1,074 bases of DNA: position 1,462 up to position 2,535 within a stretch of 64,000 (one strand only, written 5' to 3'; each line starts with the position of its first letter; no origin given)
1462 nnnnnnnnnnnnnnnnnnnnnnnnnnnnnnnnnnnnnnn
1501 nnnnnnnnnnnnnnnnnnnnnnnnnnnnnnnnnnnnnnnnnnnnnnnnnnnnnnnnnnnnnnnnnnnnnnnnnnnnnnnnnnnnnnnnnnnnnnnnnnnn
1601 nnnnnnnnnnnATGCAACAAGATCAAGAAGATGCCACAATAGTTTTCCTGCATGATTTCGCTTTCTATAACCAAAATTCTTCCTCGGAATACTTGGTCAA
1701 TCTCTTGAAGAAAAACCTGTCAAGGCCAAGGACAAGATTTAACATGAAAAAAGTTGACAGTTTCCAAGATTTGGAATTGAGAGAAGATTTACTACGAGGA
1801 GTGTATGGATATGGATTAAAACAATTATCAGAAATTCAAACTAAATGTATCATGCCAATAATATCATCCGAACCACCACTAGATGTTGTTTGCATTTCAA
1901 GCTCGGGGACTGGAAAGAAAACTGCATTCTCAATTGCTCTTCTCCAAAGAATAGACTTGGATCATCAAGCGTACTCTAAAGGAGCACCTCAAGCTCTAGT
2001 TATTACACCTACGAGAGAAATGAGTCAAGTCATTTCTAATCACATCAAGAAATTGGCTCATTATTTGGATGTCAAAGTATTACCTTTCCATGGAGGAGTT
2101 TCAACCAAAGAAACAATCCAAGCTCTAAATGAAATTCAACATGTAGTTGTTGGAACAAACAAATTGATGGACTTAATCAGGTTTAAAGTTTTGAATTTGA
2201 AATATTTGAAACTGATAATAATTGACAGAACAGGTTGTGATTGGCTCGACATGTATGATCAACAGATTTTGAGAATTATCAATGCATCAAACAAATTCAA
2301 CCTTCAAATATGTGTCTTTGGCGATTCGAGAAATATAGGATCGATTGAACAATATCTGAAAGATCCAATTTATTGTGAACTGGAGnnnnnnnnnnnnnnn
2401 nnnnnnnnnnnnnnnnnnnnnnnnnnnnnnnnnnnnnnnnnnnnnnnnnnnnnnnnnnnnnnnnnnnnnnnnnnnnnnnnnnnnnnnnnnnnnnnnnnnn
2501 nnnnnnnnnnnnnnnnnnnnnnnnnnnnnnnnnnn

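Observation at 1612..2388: Pair of paralogous single-domain, motif-degenerate eIF4A-like 'pseudo-helicases' (second copy at 13766-14560, opposite strand)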

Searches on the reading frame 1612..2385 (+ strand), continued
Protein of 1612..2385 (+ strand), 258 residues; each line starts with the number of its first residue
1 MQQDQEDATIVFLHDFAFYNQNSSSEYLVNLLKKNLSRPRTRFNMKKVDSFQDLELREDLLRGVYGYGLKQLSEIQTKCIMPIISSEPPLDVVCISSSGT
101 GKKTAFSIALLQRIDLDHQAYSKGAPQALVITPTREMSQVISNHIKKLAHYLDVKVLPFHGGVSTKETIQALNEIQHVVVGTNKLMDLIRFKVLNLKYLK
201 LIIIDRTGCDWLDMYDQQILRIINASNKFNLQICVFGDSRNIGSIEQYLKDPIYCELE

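Call 47: fold_search(model_id=the predicted structure, library=pdb)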
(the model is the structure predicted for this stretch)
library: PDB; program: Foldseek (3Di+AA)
matches with E <= 10: 1620; with E <= 0.001: 493
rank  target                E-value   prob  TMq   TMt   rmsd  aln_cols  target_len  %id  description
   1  2g9n_B                9.6e-19  1.00  0.71  0.85   2.2       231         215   32  Structure of the DEAD domain of Human eukaryotic initiation factor 4A, eIF4A (released 2006-03-14)
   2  5zbz                  1.8e-18  1.00  0.74  0.87   2.0       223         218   33  Crystal structure of the DEAD domain of Human eIF4A with sanguinarine (released 2019-02-20)
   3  7ddx_B                5.8e-17  1.00  0.73  0.89   1.8       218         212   33  Crystal structure of KANK1 S1179F mutant in complex wtih eIF4A1 (released 2021-09-08)
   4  2g9n_A                7.1e-17  1.00  0.72  0.85   2.1       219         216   33  Structure of the DEAD domain of Human eukaryotic initiation factor 4A, eIF4A (released 2006-03-14)
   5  9dts_D                1.5e-16  1.00  0.73  0.51   2.1       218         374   33  Crystal structure of the human eIF4A1/AMPPNP/amidino-rocaglate/polypurine RNA complex (released 2025-03-12)
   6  9dts_B                2.0e-16  1.00  0.73  0.51   2.0       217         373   33  Crystal structure of the human eIF4A1/AMPPNP/amidino-rocaglate/polypurine RNA complex (released 2025-03-12)
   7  9dlp_D                2.4e-16  1.00  0.72  0.83   2.3       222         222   31  Cryo-EM structure of human TREX-2 complex bound to DDX39B(UAP56) (released 2025-06-04)
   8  9dlv_D                3.1e-16  1.00  0.72  0.83   2.2       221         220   31  Cryo-EM structure of the human TREX-2.1 complex (LENG8/PCID2/DSS1) bound to DDX39B(UAP56) (released 2025-09-17)
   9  6icz_u                3.7e-16  1.00  0.73  0.49   2.2       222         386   30  Cryo-EM structure of a human post-catalytic spliceosome (P complex) at 3.0 angstrom (released 2019-03-13)
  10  2hyi_C                4.0e-16  1.00  0.73  0.49   2.2       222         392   30  Structure of the human exon junction complex with a trapped DEAD-box helicase bound to RNA (released 2006-08-15)
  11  9avr_A                5.2e-16  1.00  0.73  0.51   2.1       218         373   33  Human eIF4A-1 in complex with AMP-PNP, RNA, and the inhibitor silvestrol (released 2024-10-23)
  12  8huj_A                5.5e-16  1.00  0.72  0.49   2.4       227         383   33  Cryo-EM structure of the J-K-St region of EMCV IRES in complex with eIF4G-HEAT1 and eIF4A (released 2023-08-02)
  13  5zc9_A                6.7e-16  1.00  0.73  0.51   2.0       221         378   33  Crystal structure of the human eIF4A1-ATP analog-RocA-polypurine RNA complex (released 2019-01-16)
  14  2j0q_A                9.2e-16  1.00  0.73  0.49   2.3       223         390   30  The crystal structure of the Exon Junction Complex at 3.2 A resolution (released 2006-08-30)
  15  9upb_D                1.1e-15  1.00  0.71  0.80   9.2       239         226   29  Structure of the human TREX-2 bound to UAP56 (released 2026-02-18)
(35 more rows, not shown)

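Call 50: find_encoding_contigs(protein=P0055, flank=6000, max_places=3)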
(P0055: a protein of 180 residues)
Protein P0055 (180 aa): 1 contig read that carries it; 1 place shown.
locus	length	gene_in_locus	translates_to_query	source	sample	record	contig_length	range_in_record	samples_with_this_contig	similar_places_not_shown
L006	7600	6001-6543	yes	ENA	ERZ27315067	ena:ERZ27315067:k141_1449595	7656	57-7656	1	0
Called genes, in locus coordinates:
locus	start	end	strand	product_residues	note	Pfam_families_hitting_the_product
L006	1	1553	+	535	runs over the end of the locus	?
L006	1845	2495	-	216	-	PF00514:Arm (weak)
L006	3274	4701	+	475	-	-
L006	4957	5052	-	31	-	-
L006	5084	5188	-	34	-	-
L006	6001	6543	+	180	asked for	PF00270:DEAD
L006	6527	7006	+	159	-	PF00270:DEAD (weak), PF00271:Helicase_C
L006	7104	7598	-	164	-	?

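Call 57: find_encoding_contigs(protein=P0160, flank=6000, max_places=3)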
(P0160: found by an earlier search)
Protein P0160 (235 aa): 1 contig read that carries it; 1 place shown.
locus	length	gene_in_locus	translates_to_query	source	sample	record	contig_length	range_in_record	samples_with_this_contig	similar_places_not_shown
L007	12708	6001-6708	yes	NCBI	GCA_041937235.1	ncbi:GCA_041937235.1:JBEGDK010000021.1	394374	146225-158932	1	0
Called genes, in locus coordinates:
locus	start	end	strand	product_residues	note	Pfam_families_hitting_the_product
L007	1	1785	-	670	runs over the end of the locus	PF05383:La, PF26088:RRM_LARP4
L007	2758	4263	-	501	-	-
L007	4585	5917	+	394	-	PF01358:PARP_regulatory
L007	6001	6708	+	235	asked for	PF00270:DEAD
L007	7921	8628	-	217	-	-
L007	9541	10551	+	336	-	-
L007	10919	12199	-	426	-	PF04564:U-box, PF11789:zf-Nse (weak)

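Call 60: search_solved_structures(query=A2, max_evalue=1e-10, show_alignments=0)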
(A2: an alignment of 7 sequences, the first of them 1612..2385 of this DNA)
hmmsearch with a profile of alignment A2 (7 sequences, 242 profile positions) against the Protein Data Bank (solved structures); distinct sequences matched with E-value up to 1e-10: 133 (the best 60 are shown).
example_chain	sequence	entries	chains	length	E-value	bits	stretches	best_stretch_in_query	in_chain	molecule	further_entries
2g9n_A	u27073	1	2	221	6.1e-67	228.8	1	29-241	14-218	Eukaryotic initiation factor 4A-I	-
5zbz_A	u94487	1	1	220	6.1e-67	228.8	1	29-241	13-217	Eukaryotic initiation factor 4A-I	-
7ddx_B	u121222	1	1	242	8.4e-67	228.3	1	29-241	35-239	Eukaryotic initiation factor 4A-I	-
7ppz_B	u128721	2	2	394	2.6e-66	226.7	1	28-241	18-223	Eukaryotic initiation factor 4A-I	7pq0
2zu6_A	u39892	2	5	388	2.9e-66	226.6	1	29-241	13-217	Eukaryotic initiation factor 4A-I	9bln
9dts_A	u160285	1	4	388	2.9e-66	226.5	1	29-241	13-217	Eukaryotic initiation factor 4A-I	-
6xki_A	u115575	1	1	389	2.9e-66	226.5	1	29-241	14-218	Eukaryotic initiation factor 4A-I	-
5zc9_A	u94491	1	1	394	2.9e-66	226.5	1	29-241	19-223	Eukaryotic initiation factor 4A-I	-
6zmw_j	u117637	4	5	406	3.2e-66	226.4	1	29-241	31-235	Eukaryotic initiation factor 4A-I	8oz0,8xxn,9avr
3eiq_A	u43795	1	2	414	3.4e-66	226.3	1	29-241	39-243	Eukaryotic initiation factor 4A-I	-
8huj_A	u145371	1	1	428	3.7e-66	226.2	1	29-241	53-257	Eukaryotic initiation factor 4A-I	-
3bor_A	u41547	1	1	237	3.7e-65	222.9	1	29-241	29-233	Human initiation factor 4A-II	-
2xb2_A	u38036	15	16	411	3.8e-63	216.3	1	13-241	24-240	EUKARYOTIC INITIATION FACTOR 4A-III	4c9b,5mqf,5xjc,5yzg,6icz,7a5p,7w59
2j0q_A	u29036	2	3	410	3.8e-63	216.3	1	13-241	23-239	ATP-DEPENDENT RNA HELICASE DDX48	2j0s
2hyi_C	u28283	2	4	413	3.8e-63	216.3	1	13-241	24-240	Probable ATP-dependent RNA helicase DDX48 | Eukaryotic initiation factor 4A-III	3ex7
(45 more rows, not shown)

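Call 62: search_protein_families(library=ncbifam, proteins=[window:1612-2385:+, P0159, P0025], max_evalue=0.001)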
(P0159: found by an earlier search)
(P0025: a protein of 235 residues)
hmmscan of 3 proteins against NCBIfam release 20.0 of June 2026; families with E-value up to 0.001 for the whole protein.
window:1612-2385:+ (258 aa): 11 families
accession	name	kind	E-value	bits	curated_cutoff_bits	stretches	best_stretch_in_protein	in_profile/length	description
NF008744.0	PRK11776.1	equivalog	1.2e-27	96.7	524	1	49-227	4-176/460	ATP-dependent RNA helicase DbpA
NF053631.1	RNA_helic_CshA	equivalog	1.7e-27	96.4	646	1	51-214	1-156/434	degradosome RNA helicase CshA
NF008394.0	PRK11192.1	equivalog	8.4e-23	80.9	507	1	49-249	3-203/441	ATP-dependent RNA helicase SrmB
NF007882.0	PRK10590.1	equivalog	1.8e-19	70.1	743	1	50-223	2-174/456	ATP-dependent RNA helicase RhlE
NF053711.1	RNA_heli_RhlE1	exception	1.3e-18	67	750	1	50-208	2-158/434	RNA helicase RhlE1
NF008642.0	PRK11634.1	equivalog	1.5e-18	66.6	989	1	50-207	7-158/628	DEAD/DEAH family ATP-dependent RNA helicase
NF002340.1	PRK01297.1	equivalog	3.7e-17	62.2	564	1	50-238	2-192/372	ATP-dependent RNA helicase RhlB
NF053636.1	DDHlcsCsdAPsy1082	equivalog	2.2e-15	56.2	890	1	50-228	4-179/512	DEAD/DEAH box helicase CsdA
NF003419.0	PRK04837.1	equivalog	3.5e-15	55.6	588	1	50-208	10-168/424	ATP-dependent RNA helicase RhlB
NF053710.1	RNA_heli_RhlE2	exception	1.6e-13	49.9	925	1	50-207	2-162/635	RNA helicase RhlE2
NF003390.0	PRK04537.1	equivalog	2.1e-09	37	732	1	50-207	10-168/572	ATP-dependent RNA helicase RhlB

P0159 (270 aa): 11 families
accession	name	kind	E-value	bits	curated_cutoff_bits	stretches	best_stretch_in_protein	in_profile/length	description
NF008744.0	PRK11776.1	equivalog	1.6e-28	99.5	524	1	56-269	4-206/460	ATP-dependent RNA helicase DbpA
NF053631.1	RNA_helic_CshA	equivalog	1.5e-26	93.3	646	1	60-268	3-199/434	degradosome RNA helicase CshA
NF008394.0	PRK11192.1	equivalog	6.7e-26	91.1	507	1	56-269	3-209/441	ATP-dependent RNA helicase SrmB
NF053636.1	DDHlcsCsdAPsy1082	equivalog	9.3e-22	77.2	890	1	58-238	5-179/512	DEAD/DEAH box helicase CsdA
NF002340.1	PRK01297.1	equivalog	1.8e-20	73.1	564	1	57-267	2-210/372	ATP-dependent RNA helicase RhlB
NF053711.1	RNA_heli_RhlE1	exception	5.6e-20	71.5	750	1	68-269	12-207/434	RNA helicase RhlE1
NF007882.0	PRK10590.1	equivalog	7.2e-18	64.7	743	1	65-269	9-208/456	ATP-dependent RNA helicase RhlE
NF008642.0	PRK11634.1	equivalog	2.1e-17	62.8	989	1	58-252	8-192/628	DEAD/DEAH family ATP-dependent RNA helicase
NF053710.1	RNA_heli_RhlE2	exception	2.3e-17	62.6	925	1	68-269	12-212/635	RNA helicase RhlE2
NF003419.0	PRK04837.1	equivalog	2e-11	43.3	588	1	56-243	9-193/424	ATP-dependent RNA helicase RhlB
NF003390.0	PRK04537.1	equivalog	1.2e-10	41.1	732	1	68-268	20-219/572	ATP-dependent RNA helicase RhlB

P0025 (235 aa): 12 families
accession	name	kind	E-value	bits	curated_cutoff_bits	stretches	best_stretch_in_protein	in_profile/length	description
NF008744.0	PRK11776.1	equivalog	9.9e-29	100.2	524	1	23-233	11-206/460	ATP-dependent RNA helicase DbpA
NF053631.1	RNA_helic_CshA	equivalog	1.1e-26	93.7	646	1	22-233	5-200/434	degradosome RNA helicase CshA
NF008642.0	PRK11634.1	equivalog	1.4e-24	86.5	989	1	23-231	13-206/628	DEAD/DEAH family ATP-dependent RNA helicase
NF002340.1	PRK01297.1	equivalog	4.3e-23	81.7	564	1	22-231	7-210/372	ATP-dependent RNA helicase RhlB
NF008394.0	PRK11192.1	equivalog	7.8e-23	81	507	1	22-232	9-208/441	ATP-dependent RNA helicase SrmB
NF053636.1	DDHlcsCsdAPsy1082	equivalog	9.2e-23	80.5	890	1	22-206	9-182/512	DEAD/DEAH box helicase CsdA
NF007882.0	PRK10590.1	equivalog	1.1e-20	74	743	1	23-233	8-208/456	ATP-dependent RNA helicase RhlE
NF053711.1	RNA_heli_RhlE1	exception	1.6e-20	73.3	750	1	23-233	8-207/434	RNA helicase RhlE1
NF003419.0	PRK04837.1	equivalog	3.4e-20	72.2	588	1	23-193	16-179/424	ATP-dependent RNA helicase RhlB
NF053710.1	RNA_heli_RhlE2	exception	6.9e-20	71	925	1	23-233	8-212/635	RNA helicase RhlE2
NF003390.0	PRK04537.1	equivalog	7.2e-11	41.8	732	1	22-221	15-208/572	ATP-dependent RNA helicase RhlB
NF002654.0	PRK02362.1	equivalog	0.00049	18.5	887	1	23-181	8-146/739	ATP-dependent DNA helicase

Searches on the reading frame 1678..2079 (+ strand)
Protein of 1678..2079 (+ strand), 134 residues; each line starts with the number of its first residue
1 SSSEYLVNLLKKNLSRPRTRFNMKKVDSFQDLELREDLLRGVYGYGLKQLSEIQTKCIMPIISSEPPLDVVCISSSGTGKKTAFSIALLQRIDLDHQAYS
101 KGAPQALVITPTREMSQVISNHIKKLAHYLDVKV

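Call 46: find_homologous_proteins(query=A4, max_evalue=1e-10)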
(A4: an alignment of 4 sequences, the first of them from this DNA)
Query A4 (4 sequences) (134 aa, profile of the alignment): 2069 proteins with E <= 1e-10 among 8000 candidates; the best 120 are listed.
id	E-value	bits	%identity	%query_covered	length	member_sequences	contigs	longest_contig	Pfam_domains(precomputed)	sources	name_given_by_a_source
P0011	7.6e-57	209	47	93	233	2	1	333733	PF00270.36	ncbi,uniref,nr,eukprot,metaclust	ncbi:predicted protein [Naegleria gruberi]|uniref:ATP-dependent RNA helicase n=1 Tax=Naegleria grube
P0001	4.0e-53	197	100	84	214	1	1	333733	PF00270.36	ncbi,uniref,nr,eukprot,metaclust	ncbi:predicted protein [Naegleria gruberi]|uniref:ATP-dependent RNA helicase n=1 Tax=Naegleria grube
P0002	3.0e-50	187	59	84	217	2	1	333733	PF00270.36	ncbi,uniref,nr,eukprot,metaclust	ncbi:predicted protein [Naegleria gruberi]|uniref:ATP-dependent RNA helicase n=1 Tax=Naegleria grube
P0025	2.2e-47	178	37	84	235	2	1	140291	PF00270.36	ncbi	ncbi:hypothetical protein ABK040_014602 [Willaertia magna]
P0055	9.5e-33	131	41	87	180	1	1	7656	PF00270.36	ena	-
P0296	2.5e-27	113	45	75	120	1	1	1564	PF00270.36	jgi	-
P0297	2.7e-26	110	45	72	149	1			PF00270.36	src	-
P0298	9.9e-25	105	41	69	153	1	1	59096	PF00270.36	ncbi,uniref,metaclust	ncbi:PREDICTED: eukaryotic initiation factor 4A-I-like, partial [Calidris pugnax]|uniref:eukaryotic 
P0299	3.8e-24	103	56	52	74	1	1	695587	PF00270.36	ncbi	ncbi:predicted protein, partial [Naegleria gruberi]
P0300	4.6e-24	103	41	86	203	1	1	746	PF00270.36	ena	-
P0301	5.5e-24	102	45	81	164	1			PF00270.36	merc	-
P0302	2.1e-23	100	45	84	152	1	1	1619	PF00270.36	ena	-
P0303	2.6e-23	100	39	89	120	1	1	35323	PF00270.36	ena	-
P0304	4.3e-23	99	47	81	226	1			PF00270.36,PF04851.22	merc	-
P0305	5.6e-23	99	40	84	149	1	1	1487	PF00270.36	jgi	-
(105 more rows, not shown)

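Call 49: find_encoding_contigs(protein=P0299, flank=5000, max_places=3)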
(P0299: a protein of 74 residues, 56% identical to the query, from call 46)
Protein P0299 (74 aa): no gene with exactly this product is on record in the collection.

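Call 70: find_related_loci(query=A4, collection=metagenome_contigs, flank=3000)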
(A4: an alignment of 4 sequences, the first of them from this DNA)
Query A4 (134 aa) in metagenome_contigs; peptide patterns used: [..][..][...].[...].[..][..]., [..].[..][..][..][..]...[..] (x = any residue, [..] = any of these).
600 stretches matched a pattern (row limit reached: there are more); 508 encode a relative of the query (tblastn E <= 1e-3); the best 80 are kept; 80 distinct loci.
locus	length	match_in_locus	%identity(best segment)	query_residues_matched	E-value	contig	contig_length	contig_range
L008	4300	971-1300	32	18-134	1e-17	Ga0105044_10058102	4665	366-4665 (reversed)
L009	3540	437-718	38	29-130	2e-17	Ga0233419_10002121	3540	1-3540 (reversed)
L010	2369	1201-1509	38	25-134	3e-17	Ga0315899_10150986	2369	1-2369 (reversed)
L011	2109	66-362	35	28-133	6e-17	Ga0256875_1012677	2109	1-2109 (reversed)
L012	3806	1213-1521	35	28-133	3e-16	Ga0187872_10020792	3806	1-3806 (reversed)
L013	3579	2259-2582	35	18-132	6e-16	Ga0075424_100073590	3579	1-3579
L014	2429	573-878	30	25-134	8e-16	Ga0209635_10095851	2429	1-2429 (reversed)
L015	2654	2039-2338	31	24-131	2e-15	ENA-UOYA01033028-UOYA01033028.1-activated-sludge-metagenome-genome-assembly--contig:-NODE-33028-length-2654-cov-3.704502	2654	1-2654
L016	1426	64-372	34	28-133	1e-15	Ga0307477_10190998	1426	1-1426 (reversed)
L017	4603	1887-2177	33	28-133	2e-15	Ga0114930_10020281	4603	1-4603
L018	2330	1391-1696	37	28-132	3e-15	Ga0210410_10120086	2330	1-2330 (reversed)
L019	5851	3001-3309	33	29-134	4e-15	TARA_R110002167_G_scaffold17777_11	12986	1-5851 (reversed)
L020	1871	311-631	35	14-127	4e-15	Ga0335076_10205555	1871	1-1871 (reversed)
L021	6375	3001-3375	33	6-133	4e-15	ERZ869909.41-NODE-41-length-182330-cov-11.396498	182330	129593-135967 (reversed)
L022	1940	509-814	35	28-133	5e-15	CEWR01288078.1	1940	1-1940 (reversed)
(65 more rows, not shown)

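Call 71: find_encoding_contigs(protein=P0296, flank=3000, max_places=3)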
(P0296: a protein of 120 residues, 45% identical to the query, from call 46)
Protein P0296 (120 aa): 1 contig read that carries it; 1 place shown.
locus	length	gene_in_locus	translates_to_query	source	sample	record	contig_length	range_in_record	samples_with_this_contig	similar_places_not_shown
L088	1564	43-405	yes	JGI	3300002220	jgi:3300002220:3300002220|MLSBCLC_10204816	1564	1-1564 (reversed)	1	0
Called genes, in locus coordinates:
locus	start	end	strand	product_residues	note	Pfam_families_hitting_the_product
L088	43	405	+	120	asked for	PF00270:DEAD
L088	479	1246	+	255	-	PF00270:DEAD, PF00271:Helicase_C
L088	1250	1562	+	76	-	?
